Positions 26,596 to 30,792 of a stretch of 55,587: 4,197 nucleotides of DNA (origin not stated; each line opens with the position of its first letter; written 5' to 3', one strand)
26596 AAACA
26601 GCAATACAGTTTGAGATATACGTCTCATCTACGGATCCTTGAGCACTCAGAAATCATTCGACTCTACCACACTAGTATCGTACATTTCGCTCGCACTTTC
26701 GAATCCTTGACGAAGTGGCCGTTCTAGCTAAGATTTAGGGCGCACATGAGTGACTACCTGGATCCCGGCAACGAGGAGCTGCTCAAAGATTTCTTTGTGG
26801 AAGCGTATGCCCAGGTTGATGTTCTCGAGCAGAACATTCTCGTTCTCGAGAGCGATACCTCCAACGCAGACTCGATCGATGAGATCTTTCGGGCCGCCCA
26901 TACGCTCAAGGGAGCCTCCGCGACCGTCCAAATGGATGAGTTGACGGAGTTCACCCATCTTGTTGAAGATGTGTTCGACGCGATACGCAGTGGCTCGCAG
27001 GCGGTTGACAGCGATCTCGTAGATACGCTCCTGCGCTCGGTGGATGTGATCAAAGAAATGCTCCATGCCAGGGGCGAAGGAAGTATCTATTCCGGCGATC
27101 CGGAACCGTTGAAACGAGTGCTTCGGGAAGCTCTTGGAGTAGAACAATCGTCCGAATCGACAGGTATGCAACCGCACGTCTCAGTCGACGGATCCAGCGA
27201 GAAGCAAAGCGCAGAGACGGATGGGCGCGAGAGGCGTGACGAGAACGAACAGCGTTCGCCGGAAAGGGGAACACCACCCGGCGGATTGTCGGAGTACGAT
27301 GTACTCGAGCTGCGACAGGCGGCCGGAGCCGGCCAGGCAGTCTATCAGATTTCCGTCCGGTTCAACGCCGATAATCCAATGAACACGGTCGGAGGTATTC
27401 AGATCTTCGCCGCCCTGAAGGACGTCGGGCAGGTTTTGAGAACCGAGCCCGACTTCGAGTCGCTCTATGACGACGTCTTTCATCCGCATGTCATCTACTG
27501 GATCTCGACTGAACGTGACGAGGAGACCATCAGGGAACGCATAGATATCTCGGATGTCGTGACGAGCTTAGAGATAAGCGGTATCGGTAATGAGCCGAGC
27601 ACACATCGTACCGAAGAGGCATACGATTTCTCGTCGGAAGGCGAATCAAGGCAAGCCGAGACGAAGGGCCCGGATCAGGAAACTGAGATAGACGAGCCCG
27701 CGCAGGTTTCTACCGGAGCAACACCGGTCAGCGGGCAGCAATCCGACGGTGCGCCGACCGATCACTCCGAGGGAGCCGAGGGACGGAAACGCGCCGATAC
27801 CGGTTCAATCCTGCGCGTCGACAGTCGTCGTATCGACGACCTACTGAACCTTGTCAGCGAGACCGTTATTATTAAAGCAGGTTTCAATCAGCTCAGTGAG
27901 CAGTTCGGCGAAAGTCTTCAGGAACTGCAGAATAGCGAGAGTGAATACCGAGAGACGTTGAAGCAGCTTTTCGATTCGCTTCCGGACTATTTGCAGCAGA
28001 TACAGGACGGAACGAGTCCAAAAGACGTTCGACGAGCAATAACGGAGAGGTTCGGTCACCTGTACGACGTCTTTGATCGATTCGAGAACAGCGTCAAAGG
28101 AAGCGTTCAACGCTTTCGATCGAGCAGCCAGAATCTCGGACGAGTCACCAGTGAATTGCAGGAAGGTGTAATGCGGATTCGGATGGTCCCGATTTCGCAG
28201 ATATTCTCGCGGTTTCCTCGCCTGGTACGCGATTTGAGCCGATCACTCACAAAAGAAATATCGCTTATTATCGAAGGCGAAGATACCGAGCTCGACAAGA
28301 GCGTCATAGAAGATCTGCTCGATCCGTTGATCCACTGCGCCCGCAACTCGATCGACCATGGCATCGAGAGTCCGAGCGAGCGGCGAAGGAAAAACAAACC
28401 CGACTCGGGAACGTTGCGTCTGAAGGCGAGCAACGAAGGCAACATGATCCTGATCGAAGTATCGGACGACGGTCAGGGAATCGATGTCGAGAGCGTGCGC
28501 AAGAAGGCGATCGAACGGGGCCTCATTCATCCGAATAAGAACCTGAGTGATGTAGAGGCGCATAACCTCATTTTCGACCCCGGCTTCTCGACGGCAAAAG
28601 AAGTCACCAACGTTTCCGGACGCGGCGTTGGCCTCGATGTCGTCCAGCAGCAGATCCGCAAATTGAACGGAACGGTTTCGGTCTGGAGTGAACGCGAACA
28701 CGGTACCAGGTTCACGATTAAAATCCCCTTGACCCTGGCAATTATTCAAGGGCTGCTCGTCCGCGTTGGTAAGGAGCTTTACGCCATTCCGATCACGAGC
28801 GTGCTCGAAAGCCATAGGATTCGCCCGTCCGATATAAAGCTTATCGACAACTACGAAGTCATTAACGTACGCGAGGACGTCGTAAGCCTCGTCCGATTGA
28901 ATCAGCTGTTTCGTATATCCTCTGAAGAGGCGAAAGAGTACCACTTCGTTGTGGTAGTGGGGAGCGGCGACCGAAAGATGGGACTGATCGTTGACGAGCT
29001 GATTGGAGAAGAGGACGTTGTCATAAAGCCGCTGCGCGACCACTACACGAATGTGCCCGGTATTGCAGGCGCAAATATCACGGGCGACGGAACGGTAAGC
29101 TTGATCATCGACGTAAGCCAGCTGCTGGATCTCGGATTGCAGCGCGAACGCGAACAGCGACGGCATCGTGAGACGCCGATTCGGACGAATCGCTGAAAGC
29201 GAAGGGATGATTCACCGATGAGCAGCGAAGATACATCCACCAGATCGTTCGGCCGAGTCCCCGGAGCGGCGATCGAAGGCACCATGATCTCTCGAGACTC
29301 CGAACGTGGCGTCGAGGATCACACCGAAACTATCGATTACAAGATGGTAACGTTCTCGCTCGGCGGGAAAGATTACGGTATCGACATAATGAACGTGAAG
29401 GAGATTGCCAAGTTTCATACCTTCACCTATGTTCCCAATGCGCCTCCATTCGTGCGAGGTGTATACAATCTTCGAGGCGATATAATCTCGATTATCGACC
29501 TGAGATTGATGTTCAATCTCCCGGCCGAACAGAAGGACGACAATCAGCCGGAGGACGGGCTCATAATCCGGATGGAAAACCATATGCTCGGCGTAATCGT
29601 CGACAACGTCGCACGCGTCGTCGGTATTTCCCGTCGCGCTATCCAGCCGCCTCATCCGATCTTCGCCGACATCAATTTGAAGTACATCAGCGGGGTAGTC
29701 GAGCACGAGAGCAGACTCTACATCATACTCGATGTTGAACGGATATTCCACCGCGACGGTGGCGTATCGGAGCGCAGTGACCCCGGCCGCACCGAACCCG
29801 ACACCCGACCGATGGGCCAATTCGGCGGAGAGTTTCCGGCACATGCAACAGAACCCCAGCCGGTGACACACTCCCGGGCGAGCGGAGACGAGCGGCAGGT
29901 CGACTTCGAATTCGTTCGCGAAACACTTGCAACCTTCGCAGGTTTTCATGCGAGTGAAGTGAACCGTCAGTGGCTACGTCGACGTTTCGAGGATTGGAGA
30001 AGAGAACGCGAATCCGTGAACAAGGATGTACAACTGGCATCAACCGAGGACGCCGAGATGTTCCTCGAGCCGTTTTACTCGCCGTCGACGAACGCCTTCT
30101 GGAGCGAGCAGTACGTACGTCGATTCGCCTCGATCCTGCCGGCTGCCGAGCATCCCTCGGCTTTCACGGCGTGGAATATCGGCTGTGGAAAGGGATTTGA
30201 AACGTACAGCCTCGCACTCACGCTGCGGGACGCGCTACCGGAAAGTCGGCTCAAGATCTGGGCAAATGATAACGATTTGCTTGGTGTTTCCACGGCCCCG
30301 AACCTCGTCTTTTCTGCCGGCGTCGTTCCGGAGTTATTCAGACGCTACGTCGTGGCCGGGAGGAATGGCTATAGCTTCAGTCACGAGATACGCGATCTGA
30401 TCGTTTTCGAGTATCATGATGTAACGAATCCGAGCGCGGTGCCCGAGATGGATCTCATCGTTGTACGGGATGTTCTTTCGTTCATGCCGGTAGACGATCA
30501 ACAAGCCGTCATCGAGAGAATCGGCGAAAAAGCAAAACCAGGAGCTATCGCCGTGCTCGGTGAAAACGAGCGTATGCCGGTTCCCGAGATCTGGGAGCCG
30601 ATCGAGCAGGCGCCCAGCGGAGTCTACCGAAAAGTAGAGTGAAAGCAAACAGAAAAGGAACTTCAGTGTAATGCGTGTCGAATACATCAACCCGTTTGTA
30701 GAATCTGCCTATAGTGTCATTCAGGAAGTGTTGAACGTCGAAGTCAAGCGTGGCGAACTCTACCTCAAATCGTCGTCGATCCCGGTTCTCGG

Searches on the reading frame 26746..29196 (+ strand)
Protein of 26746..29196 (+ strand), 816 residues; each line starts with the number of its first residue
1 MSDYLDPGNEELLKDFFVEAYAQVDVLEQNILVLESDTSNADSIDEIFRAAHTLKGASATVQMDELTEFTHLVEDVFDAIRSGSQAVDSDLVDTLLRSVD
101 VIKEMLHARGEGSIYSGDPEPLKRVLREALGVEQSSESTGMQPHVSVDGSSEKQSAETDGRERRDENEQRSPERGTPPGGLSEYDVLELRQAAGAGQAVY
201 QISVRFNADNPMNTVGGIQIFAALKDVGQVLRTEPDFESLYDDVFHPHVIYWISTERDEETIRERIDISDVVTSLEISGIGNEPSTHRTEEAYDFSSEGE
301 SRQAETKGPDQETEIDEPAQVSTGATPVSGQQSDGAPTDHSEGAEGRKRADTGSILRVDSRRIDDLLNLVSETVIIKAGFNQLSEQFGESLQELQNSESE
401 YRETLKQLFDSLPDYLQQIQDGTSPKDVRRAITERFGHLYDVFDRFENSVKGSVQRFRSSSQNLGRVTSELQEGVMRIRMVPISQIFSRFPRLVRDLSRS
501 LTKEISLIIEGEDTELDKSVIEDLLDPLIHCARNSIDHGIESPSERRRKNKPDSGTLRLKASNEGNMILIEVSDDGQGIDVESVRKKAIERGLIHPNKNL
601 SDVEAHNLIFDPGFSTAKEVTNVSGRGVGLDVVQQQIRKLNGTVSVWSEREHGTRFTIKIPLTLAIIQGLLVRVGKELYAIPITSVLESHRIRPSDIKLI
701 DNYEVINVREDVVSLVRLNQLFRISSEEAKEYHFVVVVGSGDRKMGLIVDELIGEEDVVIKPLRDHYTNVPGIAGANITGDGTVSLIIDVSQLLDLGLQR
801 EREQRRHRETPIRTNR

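Call 72: search_protein_families(library=pfam, proteins=[window:26746-29196:+], max_evalue=0.00001)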
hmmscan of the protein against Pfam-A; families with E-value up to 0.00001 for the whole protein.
window:26746-29196:+ (816 aa): 5 families
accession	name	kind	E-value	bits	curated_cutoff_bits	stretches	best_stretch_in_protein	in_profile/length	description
PF01584.24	CheW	-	1e-30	106.6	23.5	1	668-795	1-135/138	CheW-like domain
PF02518.31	HATPase_c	-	1.7e-18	67.5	26.4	1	527-663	5-110/111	Histidine kinase-, DNA gyrase B-, and HSP90-like ATPase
PF01627.28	Hpt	-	6.4e-18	65.2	24.6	1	11-104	1-76/84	Hpt domain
PF02895.20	H-kinase_dim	-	5.1e-16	59.3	23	1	354-422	2-64/68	Signal transducing histidine kinase, homodimeric domain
PF07194.16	P2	-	3e-13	50.1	23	1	199-276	1-78/81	P2 response regulator binding domain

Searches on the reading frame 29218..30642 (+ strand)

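Call 72: search_protein_families(library=pfam, proteins=[window:29218-30642:+], max_evalue=0.00001)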
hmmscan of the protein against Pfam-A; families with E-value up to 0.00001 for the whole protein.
window:29218-30642:+ (474 aa): 2 families
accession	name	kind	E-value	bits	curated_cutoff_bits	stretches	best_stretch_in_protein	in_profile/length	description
PF01739.24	CheR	-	3.2e-36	125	27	1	290-461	2-187/195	CheR methyltransferase, SAM binding domain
PF01584.24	CheW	-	1.9e-33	115.5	23.5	1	43-179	2-136/138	CheW-like domain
